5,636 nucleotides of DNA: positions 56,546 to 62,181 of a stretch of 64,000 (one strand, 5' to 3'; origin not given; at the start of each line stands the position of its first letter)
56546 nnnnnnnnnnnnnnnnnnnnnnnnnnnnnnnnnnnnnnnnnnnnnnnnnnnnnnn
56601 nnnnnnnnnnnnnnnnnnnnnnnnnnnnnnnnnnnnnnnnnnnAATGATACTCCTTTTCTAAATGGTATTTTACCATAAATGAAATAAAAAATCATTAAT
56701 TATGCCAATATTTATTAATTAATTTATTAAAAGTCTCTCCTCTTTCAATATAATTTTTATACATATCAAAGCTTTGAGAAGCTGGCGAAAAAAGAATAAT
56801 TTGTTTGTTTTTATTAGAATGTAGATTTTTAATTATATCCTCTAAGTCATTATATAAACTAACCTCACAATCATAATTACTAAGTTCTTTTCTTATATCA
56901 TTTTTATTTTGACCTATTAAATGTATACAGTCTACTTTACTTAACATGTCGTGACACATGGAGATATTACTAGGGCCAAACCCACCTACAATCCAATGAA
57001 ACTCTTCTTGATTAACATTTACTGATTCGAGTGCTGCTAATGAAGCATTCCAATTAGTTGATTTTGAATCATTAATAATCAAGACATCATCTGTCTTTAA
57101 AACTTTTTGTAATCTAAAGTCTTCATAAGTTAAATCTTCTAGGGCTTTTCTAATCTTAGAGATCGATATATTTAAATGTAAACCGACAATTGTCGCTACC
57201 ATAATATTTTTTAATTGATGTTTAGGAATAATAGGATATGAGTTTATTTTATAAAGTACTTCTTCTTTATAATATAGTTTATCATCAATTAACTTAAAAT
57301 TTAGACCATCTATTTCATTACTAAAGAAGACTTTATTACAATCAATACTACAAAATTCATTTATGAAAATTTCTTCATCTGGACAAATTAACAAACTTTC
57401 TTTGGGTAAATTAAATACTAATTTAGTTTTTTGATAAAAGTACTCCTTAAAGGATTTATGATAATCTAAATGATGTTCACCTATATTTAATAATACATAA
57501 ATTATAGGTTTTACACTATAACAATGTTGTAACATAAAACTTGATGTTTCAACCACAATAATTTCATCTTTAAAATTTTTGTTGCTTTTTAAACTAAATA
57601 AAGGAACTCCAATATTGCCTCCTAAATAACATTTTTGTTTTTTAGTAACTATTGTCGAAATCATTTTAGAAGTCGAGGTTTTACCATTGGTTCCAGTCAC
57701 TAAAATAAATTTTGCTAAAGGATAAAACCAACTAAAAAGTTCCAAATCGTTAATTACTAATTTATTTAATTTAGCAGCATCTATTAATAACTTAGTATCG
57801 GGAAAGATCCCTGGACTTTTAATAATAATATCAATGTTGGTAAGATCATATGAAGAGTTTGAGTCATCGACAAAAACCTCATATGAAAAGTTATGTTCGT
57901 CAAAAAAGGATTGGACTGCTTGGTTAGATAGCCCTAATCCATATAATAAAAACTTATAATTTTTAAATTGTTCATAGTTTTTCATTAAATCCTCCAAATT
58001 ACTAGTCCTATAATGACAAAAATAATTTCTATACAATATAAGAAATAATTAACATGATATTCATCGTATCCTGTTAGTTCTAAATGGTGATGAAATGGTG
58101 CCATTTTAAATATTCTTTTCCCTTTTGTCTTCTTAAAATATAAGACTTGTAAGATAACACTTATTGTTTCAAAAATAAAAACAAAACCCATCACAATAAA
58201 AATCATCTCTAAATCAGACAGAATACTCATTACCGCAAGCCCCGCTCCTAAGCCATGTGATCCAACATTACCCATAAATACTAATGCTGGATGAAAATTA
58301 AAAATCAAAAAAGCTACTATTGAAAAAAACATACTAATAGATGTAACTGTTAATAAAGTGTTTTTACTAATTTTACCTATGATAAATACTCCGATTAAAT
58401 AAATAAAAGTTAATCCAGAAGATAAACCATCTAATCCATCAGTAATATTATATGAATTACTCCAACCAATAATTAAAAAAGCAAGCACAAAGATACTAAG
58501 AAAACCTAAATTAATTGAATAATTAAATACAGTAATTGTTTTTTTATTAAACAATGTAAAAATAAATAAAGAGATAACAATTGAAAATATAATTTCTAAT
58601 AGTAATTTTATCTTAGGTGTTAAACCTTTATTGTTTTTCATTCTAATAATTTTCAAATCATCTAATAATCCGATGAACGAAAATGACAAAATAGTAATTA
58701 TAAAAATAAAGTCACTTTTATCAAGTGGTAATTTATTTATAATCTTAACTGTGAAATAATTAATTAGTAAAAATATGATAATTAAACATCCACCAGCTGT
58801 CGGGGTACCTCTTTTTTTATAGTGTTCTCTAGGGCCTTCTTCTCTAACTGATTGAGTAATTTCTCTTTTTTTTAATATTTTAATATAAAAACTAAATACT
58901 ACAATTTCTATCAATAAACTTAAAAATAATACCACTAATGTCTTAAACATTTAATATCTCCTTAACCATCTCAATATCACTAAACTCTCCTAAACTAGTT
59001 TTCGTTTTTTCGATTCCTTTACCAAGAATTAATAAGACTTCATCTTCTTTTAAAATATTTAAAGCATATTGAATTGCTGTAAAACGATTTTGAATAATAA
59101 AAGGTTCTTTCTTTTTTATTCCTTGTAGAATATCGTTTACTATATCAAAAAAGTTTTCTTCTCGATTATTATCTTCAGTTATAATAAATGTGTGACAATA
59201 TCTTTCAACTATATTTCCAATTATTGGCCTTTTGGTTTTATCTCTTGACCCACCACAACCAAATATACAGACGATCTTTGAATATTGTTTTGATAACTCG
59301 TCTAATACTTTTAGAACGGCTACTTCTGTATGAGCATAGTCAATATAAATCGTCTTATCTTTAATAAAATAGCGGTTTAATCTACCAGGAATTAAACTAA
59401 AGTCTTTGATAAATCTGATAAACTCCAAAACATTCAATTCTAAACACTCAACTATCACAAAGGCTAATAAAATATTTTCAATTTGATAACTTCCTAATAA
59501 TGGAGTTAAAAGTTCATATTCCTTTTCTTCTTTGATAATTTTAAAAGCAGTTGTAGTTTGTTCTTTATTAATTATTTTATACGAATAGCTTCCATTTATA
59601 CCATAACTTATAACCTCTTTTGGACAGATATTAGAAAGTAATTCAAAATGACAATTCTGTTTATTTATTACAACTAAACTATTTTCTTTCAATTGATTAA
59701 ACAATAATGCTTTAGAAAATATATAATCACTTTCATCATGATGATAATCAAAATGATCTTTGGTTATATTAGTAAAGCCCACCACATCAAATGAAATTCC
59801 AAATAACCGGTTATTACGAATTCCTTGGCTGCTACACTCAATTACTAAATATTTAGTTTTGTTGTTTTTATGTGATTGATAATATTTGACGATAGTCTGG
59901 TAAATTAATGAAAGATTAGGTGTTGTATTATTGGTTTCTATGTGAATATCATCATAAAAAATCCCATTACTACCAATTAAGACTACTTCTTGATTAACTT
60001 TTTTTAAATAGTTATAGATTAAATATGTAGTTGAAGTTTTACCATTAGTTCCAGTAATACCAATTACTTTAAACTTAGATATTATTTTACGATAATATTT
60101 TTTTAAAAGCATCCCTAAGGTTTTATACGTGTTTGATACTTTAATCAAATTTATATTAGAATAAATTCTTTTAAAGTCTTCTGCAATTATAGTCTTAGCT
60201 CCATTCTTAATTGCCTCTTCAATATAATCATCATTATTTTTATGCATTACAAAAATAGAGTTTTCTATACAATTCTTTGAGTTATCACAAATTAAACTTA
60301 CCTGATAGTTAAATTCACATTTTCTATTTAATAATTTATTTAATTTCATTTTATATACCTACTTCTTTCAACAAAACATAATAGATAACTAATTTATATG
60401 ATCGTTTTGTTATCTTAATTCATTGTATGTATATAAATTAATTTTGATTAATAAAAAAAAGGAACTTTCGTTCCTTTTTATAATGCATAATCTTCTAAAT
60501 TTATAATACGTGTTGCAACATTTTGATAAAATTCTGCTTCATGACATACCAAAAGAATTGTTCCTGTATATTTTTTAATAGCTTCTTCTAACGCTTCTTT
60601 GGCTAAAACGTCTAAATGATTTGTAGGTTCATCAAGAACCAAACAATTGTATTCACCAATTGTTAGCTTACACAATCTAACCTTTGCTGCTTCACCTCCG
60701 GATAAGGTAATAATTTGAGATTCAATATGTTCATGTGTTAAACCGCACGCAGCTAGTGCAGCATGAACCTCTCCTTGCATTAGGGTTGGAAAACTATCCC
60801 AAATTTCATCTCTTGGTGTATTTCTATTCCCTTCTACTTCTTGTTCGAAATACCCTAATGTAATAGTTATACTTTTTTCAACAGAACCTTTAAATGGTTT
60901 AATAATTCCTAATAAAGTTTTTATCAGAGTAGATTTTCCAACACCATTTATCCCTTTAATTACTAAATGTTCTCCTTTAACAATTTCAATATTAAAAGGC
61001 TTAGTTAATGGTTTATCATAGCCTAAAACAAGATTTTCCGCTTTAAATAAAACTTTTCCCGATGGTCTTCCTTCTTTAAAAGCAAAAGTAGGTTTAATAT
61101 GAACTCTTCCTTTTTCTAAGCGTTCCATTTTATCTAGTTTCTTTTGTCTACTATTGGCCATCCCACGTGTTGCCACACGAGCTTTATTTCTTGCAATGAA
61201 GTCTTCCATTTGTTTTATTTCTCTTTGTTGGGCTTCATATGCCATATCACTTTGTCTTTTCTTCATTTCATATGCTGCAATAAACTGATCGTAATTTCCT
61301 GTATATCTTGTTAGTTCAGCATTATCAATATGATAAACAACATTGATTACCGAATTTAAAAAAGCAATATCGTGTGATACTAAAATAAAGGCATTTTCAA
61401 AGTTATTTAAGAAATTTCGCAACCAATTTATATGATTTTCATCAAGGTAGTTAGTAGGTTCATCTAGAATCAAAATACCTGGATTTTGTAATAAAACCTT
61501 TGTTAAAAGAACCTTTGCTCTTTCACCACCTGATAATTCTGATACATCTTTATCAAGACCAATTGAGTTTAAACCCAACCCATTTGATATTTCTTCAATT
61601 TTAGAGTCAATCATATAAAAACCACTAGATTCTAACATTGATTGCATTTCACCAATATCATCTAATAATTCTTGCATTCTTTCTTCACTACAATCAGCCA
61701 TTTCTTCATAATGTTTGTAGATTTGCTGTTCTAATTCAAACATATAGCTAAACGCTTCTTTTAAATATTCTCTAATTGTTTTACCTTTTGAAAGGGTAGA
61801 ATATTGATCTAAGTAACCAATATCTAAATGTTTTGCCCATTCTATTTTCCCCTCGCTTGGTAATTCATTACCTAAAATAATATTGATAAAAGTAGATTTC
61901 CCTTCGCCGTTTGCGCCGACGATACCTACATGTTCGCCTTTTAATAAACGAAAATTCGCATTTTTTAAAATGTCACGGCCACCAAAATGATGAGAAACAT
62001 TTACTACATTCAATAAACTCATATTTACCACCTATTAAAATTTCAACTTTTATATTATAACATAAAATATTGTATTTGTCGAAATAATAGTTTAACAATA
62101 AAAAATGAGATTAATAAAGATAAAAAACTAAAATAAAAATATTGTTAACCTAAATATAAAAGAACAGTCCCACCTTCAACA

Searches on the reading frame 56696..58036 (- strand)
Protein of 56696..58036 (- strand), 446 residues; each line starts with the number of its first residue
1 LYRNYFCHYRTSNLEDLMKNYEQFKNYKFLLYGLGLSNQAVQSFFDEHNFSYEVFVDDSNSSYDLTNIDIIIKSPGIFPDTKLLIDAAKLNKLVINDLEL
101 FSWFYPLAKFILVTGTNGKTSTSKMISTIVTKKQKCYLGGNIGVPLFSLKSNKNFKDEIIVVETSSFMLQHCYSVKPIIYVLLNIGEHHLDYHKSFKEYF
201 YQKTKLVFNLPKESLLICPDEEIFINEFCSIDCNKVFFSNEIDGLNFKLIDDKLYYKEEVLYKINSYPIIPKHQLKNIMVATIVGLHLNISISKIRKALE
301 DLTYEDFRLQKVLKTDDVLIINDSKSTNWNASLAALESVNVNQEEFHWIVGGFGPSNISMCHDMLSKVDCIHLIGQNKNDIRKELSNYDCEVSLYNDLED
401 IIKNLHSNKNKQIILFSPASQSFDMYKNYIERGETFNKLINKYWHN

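Call 25: search_protein_families(library=ncbifam, proteins=[window:56696-58036:-], max_evalue=1e-25)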
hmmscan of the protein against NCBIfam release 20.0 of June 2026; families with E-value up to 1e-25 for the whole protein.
window:56696-58036:- (446 aa): 2 families
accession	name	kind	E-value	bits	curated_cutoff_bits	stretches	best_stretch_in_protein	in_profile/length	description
TIGR01087.1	murD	equivalog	3.1e-84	283.6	211.95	1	48-441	45-440/441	UDP-N-acetylmuramoyl-L-alanine--D-glutamate ligase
TIGR01143.1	murF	subfamily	2.5e-27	95.9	288.6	1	108-425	74-411/418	UDP-N-acetylmuramoyl-tripeptide--D-alanyl-D-alanine ligase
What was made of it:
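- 56696..58036 (-): murD, the upstream neighbour and last gene of the murE-mraY-murD block. It marks the conserved insertion site. TIGR01087 at 3.1e-84, above cut-off (call 25).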

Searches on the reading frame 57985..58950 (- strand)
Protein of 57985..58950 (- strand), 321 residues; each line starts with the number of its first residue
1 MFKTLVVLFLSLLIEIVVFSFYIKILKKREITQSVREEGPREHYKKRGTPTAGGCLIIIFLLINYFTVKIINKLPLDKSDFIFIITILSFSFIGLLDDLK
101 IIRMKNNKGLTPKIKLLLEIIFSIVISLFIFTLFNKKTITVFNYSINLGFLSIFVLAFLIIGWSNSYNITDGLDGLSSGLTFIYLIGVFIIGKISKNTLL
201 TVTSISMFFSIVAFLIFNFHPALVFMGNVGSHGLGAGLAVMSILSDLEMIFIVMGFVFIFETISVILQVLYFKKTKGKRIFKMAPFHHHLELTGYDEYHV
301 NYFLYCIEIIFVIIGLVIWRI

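Call 25: search_protein_families(library=ncbifam, proteins=[window:57985-58950:-], max_evalue=1e-25)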
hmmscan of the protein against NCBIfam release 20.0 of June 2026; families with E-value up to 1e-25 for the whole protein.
window:57985-58950:- (321 aa): 2 families
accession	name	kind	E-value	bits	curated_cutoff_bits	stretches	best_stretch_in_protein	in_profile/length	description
TIGR00445.1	mraY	equivalog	8.7e-71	239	192.05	1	19-318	5-317/321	phospho-N-acetylmuramoyl-pentapeptide-transferase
NF053644.1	MraY_archaea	equivalog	1.4e-26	93.6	450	0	119-316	153-340/340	pseudomurein biosynthesis MraY family phospho-N-acetylmuramoyl-pentapeptide-transferase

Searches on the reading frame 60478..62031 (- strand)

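Call 25: search_protein_families(library=ncbifam, proteins=[window:60478-62031:-], max_evalue=1e-25)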
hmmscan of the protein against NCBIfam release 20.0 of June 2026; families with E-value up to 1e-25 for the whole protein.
window:60478-62031:- (517 aa): 71 families (the best 25 are shown)
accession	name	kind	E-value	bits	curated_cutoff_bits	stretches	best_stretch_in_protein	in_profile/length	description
NF000355.4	ribo_prot_ABC_F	equivalog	8.9e-114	381.1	380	2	7-302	3-254/499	ribosomal protection-like ABC-F family protein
NF050005.1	ABC_ATPase_Uup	equivalog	7.9e-93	311.7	900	1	4-510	1-508/636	ATP-binding cassette ATPase Uup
NF008775.0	PRK11819.1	equivalog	1.5e-92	311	599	1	9-514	9-517/556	energy-dependent translational throttle protein EttA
TIGR03719.1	ABC_ABC_ChvD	subfamily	2.7e-90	303.6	806.75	1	11-514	9-515/552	energy-dependent translational throttle protein EttA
NF011646.0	PRK15064.1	equivalog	4.7e-90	302.5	762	1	7-514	2-510/530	ABC-F family ATPase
NF008358.0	PRK11147.1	equivalog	1.1e-87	294.8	936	1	4-509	1-507/635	ABC transporter ATP-binding protein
NF000169.2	ABCF_Sal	exception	1.6e-82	277.9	725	1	120-511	86-500/542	Sal family ABC-F type ribosomal protection protein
NF007921.0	PRK10636.1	equivalog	5.4e-80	269.4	917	1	93-398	80-383/638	ABC transporter ATP-binding protein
NF000170.2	ABCF_Vga_all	exception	4.1e-79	266.5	725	2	292-514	234-455/521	Vga family ABC-F type ribosomal protection protein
NF000514.1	ABCF_OptrA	exception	2.4e-78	264.1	1450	1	8-512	22-532/655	ABC-F type ribosomal protection protein OptrA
NF000171.1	ABCF_producer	exception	8.2e-78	262.2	800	1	9-292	6-290/541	TlrC/CarA/OleB/SrmB family ABC-F type ribosomal protection protein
NF000168.2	ABCF_Msr_all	exception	2.8e-72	243.9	680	2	122-303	55-237/487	Msr family ABC-F type ribosomal protection protein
NF043038.1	ABCF_CplR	exception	2.6e-69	234.4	780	2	299-515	256-472/544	ABC-F type ribosomal protection protein CplR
NF000167.2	ABCF_Lsa_all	exception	2.6e-66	224.6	750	1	326-512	307-492/492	Lsa family ABC-F type ribosomal protection protein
NF000166.1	ABCF_CarA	exception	7.9e-61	205.9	1050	1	9-287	8-295/556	ABC-F type ribosomal protection protein Car(A)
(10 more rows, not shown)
